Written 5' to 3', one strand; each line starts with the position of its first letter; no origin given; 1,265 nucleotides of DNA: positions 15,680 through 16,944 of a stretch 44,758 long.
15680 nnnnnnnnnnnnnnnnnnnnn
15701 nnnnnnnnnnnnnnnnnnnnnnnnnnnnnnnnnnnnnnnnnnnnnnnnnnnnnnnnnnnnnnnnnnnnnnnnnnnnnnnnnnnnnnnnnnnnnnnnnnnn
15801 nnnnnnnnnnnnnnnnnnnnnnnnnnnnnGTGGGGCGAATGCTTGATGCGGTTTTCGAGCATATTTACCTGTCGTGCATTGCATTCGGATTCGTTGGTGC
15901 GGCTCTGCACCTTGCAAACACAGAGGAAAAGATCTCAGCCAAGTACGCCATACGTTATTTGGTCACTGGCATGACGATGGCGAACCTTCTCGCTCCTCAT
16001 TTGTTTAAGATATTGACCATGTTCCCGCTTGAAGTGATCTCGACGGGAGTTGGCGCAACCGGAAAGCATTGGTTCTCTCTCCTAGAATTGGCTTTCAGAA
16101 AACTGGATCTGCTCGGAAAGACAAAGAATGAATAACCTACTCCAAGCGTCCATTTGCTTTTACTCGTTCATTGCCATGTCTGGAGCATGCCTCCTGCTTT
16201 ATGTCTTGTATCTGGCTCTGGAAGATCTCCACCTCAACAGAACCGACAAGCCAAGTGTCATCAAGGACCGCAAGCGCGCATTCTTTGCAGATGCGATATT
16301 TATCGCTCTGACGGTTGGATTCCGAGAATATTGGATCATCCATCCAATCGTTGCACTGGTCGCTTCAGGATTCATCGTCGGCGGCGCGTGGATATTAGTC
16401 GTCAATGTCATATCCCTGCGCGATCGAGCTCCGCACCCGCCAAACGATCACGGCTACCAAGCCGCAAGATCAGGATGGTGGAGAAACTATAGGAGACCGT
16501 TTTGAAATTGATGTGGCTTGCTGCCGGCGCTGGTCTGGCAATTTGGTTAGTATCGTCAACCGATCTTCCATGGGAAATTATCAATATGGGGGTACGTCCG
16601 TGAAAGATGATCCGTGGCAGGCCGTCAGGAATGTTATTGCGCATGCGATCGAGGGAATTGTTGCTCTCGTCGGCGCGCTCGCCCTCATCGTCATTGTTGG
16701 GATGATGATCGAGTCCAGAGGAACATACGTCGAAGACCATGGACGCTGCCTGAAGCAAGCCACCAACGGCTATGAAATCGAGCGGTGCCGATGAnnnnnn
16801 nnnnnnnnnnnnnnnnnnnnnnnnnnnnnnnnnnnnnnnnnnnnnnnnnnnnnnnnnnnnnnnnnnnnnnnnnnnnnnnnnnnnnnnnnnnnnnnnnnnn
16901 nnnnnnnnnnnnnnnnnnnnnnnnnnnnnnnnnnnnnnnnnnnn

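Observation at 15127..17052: Low-GC island after the lysis cassette: permuted papain-like peptidase followed by a chain of overlapped membrane micro-ORFs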

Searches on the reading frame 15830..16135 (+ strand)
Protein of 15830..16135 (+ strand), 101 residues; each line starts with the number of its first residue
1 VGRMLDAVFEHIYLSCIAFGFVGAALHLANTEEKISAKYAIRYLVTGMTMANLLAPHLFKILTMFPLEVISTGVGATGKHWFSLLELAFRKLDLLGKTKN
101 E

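Call 5: search_protein_families(library=pfam, proteins=[window:15830-16135:+], max_evalue=1)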
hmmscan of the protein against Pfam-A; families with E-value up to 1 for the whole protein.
window:15830-16135:+ (101 aa): 0 families

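Call 6: search_protein_families(library=phrogs, proteins=[window:15830-16135:+], max_evalue=1)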
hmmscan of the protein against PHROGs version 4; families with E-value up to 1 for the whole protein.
window:15830-16135:+ (101 aa): 1 family
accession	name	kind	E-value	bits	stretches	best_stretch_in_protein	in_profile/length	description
phrog_2359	-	lysis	0.00032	21.5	1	14-92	13-91/110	holin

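Call 27: search_protein_families(library=phrogs, alignment_id=A2, max_evalue=1)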
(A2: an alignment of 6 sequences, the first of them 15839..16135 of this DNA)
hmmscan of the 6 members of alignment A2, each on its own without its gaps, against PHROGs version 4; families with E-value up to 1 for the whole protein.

A. member 1, window:15839-16135:+ (98 aa): 1 family
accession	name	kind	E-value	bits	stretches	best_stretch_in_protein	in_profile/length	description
phrog_2359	-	lysis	0.00033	21.4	1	12-89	14-91/110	holin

B. families by the number of members that match (of 6 scanned): 5 families
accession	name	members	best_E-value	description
phrog_2359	-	5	6.4e-07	holin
phrog_13918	-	3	6.2e-07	-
phrog_8422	-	1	0.044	-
phrog_22566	-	1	0.12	-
phrog_19829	-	1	0.18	-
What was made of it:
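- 15839..16135 (+): 98-aa 3-TM holin-like membrane protein (p98). It overlaps the hydrolase gene by 8 nt. It matches PHROG 2359 "holin" at E=3.3e-4, and 5 of 6 relatives match with a best E of 6.4e-7 (calls 6, 27).
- On Holins (class I / superfamily III, LydA-like): PHROG 2359 "holin" matches at E=3.3e-4 for the window protein and 6.4e-7 for a relative (call 27).
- It matches PHROG 2359 "holin" in 5 of 6 members, best E 6.4e-7 (call 27).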

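Call 29: search_protein_families(library=pfam, alignment_id=A2, max_evalue=5)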
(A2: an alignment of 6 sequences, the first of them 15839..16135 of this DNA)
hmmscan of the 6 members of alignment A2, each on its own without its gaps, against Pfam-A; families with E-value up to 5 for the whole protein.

A. member 1, window:15839-16135:+ (98 aa): 0 families

B. families by the number of members that match (of 6 scanned): 2 families
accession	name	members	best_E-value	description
PF20303.3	YLATT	3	0.0011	YEATS-Like-Associating Three TM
PF02163.28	Peptidase_M50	1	0.027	Peptidase family M50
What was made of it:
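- On Holins (class I / superfamily III, LydA-like): There is no Pfam holin hit, only a weak YLATT match at E=1e-3 (call 29).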

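Call 81: find_homologous_proteins(query=A2)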
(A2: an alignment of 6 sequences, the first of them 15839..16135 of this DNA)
Query A2 (6 sequences) (98 aa, profile of the alignment): 57 proteins with E <= 0.001 among 2715 candidates.
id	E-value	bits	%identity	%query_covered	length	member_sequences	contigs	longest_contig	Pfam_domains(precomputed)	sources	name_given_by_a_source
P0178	4.9e-43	163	40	99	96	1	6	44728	-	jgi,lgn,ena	jgi:hypothetical protein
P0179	9.1e-43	162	42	99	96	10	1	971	-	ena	-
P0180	1.6e-42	161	41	99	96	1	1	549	-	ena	-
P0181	8.8e-42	159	43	90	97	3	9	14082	-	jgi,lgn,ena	-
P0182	9.1e-41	156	100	100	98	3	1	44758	-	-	-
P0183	1.1e-38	149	45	100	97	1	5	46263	-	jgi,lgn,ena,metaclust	metaclust:\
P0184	5.5e-38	147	95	100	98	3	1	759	-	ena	-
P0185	2.5e-37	145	53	100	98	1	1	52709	-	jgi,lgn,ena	-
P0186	3.1e-37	144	43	100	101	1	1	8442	-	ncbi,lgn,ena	-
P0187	5.0e-37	144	87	100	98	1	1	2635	-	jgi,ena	-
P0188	8.7e-37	143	42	99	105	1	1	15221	-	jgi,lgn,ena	-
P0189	2.6e-36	141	38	100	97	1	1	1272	-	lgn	-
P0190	2.7e-36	141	48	70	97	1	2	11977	-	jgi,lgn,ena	jgi:hypothetical protein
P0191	4.4e-36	141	43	100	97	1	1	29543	-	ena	-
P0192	1.1e-35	139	45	100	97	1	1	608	-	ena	-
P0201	5.5e-31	124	40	92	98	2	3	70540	-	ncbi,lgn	-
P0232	1.7e-17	81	29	98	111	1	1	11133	-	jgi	-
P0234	6.1e-15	73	29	61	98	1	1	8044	-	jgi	jgi:uncharacterized membrane protein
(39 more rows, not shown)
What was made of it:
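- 15839..16135 (+): The family has 57 members, all unannotated (call 81).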

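Call 82: find_encoding_contigs(protein=P0201, flank=5000, max_places=2)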
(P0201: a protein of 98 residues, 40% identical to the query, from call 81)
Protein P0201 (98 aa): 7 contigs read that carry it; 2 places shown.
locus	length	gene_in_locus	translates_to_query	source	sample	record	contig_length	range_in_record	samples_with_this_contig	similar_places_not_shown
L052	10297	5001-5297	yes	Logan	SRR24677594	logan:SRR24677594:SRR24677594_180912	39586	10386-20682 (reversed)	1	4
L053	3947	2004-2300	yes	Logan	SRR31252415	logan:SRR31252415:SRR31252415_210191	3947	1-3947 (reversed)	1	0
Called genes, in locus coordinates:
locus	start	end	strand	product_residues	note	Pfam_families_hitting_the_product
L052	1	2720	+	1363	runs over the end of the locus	PF18823:InPase, PF18760:ART-PolyVal (weak)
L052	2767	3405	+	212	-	-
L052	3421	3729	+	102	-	-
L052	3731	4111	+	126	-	-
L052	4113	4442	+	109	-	-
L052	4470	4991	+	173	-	-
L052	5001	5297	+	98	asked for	-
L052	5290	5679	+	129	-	-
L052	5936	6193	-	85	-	PF13560:HTH_31 (weak), PF12844:HTH_19 (weak), PF13443:HTH_26 (weak), PF01381:HTH_3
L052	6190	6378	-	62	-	-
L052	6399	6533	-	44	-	-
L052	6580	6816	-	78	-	-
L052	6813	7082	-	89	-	-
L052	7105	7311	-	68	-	-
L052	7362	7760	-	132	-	-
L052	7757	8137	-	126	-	-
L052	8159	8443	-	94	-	-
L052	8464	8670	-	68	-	-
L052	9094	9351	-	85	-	-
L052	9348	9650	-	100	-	-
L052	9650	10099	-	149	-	-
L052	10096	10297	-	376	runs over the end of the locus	-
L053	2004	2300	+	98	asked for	-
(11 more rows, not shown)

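Call 83: find_encoding_contigs(protein=P0232, flank=5000, max_places=2)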
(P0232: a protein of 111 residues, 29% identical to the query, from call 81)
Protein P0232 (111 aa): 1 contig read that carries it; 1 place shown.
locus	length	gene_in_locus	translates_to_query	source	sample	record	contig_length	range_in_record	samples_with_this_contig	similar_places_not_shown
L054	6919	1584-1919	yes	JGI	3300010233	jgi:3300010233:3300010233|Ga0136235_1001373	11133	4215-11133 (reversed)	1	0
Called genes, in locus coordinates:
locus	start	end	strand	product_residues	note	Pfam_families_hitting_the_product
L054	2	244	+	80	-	?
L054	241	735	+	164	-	-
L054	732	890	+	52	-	-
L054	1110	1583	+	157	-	-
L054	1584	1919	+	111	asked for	-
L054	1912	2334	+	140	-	-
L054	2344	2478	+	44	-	-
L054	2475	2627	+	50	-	-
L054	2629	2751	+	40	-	-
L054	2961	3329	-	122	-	PF10686:YAcAr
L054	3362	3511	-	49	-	-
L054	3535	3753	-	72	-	-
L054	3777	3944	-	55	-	-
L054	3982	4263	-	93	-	-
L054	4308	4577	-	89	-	-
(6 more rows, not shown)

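Call 84: find_encoding_contigs(protein=P0234, flank=5000, max_places=2)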
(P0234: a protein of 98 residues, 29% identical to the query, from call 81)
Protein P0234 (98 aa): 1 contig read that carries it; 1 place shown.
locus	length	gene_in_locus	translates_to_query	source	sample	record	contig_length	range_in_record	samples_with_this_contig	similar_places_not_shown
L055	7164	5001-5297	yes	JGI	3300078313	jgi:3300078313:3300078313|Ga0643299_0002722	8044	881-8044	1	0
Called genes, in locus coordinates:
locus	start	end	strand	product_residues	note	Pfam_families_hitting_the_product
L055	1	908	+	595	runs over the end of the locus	?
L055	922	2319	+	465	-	PF01425:Amidase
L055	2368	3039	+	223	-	-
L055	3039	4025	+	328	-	-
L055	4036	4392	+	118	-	-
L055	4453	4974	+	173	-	-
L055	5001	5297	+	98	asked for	-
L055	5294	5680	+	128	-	-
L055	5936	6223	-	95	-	-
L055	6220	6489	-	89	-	-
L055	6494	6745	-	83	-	-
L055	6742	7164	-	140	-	?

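Call 101: predict_structure(alignment_id=A9)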
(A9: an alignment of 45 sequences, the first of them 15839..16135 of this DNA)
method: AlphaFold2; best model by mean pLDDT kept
length: 98 residues; sequences in the alignment: 45
mean_pLDDT: 86.6   pTM: 0.71
mean pLDDT of the five models: 86.6, 84.7, 84.4, 83.8, 80.3
residues with pLDDT >= 90: 59; 70-90: 25; 50-70: 13; < 50: 1
segments of 3 or more residues with pLDDT < 50: none
pLDDT, mean of each block of 10 residues (from residue 1): 68 96 91 91 95 93 95 90 84 59
secondary structure, 60 per line:
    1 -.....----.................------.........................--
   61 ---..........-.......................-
elements in order: H2-6 H11-27 H34-58 H64-73 H75-97
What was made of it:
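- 15839..16135 (+): The AF2 model has pLDDT 86.6 with three long helices (call 101).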

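Call 103: fold_search(model_id=the predicted structure, library=viral)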
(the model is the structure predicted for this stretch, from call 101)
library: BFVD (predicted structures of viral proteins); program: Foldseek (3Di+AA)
matches with E <= 10: 217; with E <= 0.001: 0
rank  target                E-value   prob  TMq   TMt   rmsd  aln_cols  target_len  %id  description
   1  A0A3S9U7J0            2.6e-03  1.00  0.50  0.47   6.1        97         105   18  (no name in the UniProt tables at hand)
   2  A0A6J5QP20            3.0e-03  1.00  0.65  0.58   4.4        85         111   21  Holin [uncultured Caudovirales phage]
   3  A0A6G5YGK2            1.0e-02  1.00  0.63  0.57   4.9       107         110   18  (no name in the UniProt tables at hand)
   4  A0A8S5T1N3            1.4e-02  1.00  0.55  0.50   5.6        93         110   24  LydA holin phage, holin superfamily III [Myoviridae sp. ct5ra14]
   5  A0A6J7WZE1            1.6e-02  1.00  0.53  0.48   5.3        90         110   24  Uncharacterized protein [uncultured Caudovirales phage]
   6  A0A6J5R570            1.9e-02  1.00  0.61  0.50   3.7        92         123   20  Holin [uncultured Caudovirales phage]
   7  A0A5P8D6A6            2.3e-02  1.00  0.54  0.56   4.3        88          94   15  Holin [Pectobacterium phage Wc4]
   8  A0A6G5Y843            3.2e-02  1.00  0.53  0.56   6.0        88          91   17  (no name in the UniProt tables at hand)
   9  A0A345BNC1            4.1e-02  1.00  0.61  0.43   4.5        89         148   22  (no name in the UniProt tables at hand)
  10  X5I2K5                4.1e-02  1.00  0.60  0.60   4.7       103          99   16  Uncharacterized protein [Pseudomonas phage KPP25]
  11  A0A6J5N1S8            4.9e-02  1.00  0.62  0.55   3.9        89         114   16  Phage holin [uncultured Caudovirales phage]
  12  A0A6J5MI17            5.2e-02  1.00  0.57  0.59   5.9        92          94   22  Holin [uncultured Caudovirales phage]
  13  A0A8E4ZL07            5.5e-02  1.00  0.64  0.59   3.5        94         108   20  Holin [Olleya phage Harreka_1]
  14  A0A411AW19            5.5e-02  1.00  0.55  0.54   5.2        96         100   19  Holin [Pantoea phage vB_PagM_LIET2]
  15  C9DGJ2                8.3e-02  0.99  0.55  0.43   5.0       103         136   12  Holin [Delftia phage PhiW-14]
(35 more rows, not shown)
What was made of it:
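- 15839..16135 (+): Its BFVD structural neighbours are mostly annotated as holins, including the LydA superfamily III (call 103).
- On Holins (class I / superfamily III, LydA-like): BFVD neighbours are annotated as holin or LydA with probability 1.0 but E of 3e-3 to 0.1 (call 103).
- Closest known: Canonical holin-endolysin lysis cassettes, for example P1 LydA/LydB with Lyz or lambda S/R. Same: All are at the end of the late operon with overlapping genes. p98 matches a PHROG holin family and LydA-like models (calls 27, 103).
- The 3-helix model has neighbours that are overwhelmingly annotated as holins, including LydA superfamily III (calls 101, 103).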

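Call 109: search_solved_structures(query=L052:2767-3402:+, max_evalue=0.01)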
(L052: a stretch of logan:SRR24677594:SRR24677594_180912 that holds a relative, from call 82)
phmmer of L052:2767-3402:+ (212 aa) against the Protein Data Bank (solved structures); distinct sequences matched with E-value up to 0.01: 0.

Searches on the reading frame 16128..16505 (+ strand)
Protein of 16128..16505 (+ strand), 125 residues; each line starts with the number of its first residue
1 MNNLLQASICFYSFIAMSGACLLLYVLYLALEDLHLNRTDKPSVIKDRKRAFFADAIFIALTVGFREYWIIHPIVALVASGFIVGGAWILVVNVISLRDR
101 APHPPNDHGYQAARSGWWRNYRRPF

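Call 5: search_protein_families(library=pfam, proteins=[window:16128-16505:+], max_evalue=1)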
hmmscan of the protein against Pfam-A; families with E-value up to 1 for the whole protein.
window:16128-16505:+ (125 aa): 0 families

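Call 6: search_protein_families(library=phrogs, proteins=[window:16128-16505:+], max_evalue=1)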
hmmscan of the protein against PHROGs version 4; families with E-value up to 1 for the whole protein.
window:16128-16505:+ (125 aa): 1 family
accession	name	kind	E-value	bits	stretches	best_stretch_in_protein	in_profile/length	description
phrog_7308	-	moron, auxiliary metabolic gene and host takeover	0.18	12.2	1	50-104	159-214/302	cation efflux protein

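Call 28: search_protein_families(library=phrogs, alignment_id=A3, max_evalue=1)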
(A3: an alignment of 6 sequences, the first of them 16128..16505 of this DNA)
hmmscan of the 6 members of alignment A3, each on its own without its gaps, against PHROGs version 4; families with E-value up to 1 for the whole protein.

A. member 1, window:16128-16505:+ (125 aa): 1 family
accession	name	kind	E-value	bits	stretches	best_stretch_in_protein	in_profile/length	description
phrog_7308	-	moron, auxiliary metabolic gene and host takeover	0.18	12.2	1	50-104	159-214/302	cation efflux protein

B. families by the number of members that match (of 6 scanned): 2 families
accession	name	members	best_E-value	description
phrog_7308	-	1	0.18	cation efflux protein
phrog_16228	-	1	0.2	-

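Call 30: search_protein_families(library=pfam, alignment_id=A3, max_evalue=5)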
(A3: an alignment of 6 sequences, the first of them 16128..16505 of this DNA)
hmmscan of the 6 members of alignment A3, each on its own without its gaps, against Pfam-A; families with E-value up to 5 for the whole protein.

A. member 1, window:16128-16505:+ (125 aa): 0 families

B. families by the number of members that match (of 6 scanned): 5 families
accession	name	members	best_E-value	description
PF06522.17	B12D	1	0.056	NADH-ubiquinone reductase complex 1 MLRQ subunit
PF14358.11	DUF4405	1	0.18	Domain of unknown function (DUF4405)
PF05767.17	Pox_A14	1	0.26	Poxvirus virion envelope protein A14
PF17447.7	YkpC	1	0.4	Uncharacterized YkpC-like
PF01654.22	Cyt_bd_oxida_I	1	0.43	Cytochrome bd terminal oxidase subunit I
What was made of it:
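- Closest known: LnsA-LnsB lipoprotein N-acyltransferase of Staphylococcus aureus. Different: LnsB is a CPBP-family polytopic protein, whereas p98 and p125 are small 3-TM proteins with no CPBP match (calls 29, 30).
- Tried and rejected: No family assignment in Pfam or PHROGs (calls 28, 30).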

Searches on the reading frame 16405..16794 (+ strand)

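Call 5: search_protein_families(library=pfam, proteins=[window:16405-16794:+], max_evalue=1)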
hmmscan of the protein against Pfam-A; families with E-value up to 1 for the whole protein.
window:16405-16794:+ (129 aa): 0 families

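Call 6: search_protein_families(library=phrogs, proteins=[window:16405-16794:+], max_evalue=1)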
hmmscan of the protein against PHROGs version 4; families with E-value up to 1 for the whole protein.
window:16405-16794:+ (129 aa): 3 families
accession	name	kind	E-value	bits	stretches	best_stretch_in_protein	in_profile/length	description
phrog_19839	-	unknown function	0.054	14.8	1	80-123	10-54/77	-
phrog_16913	-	unknown function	0.13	14.1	1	55-92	34-70/96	-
phrog_5422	-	unknown function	0.23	12.9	1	65-100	66-101/148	-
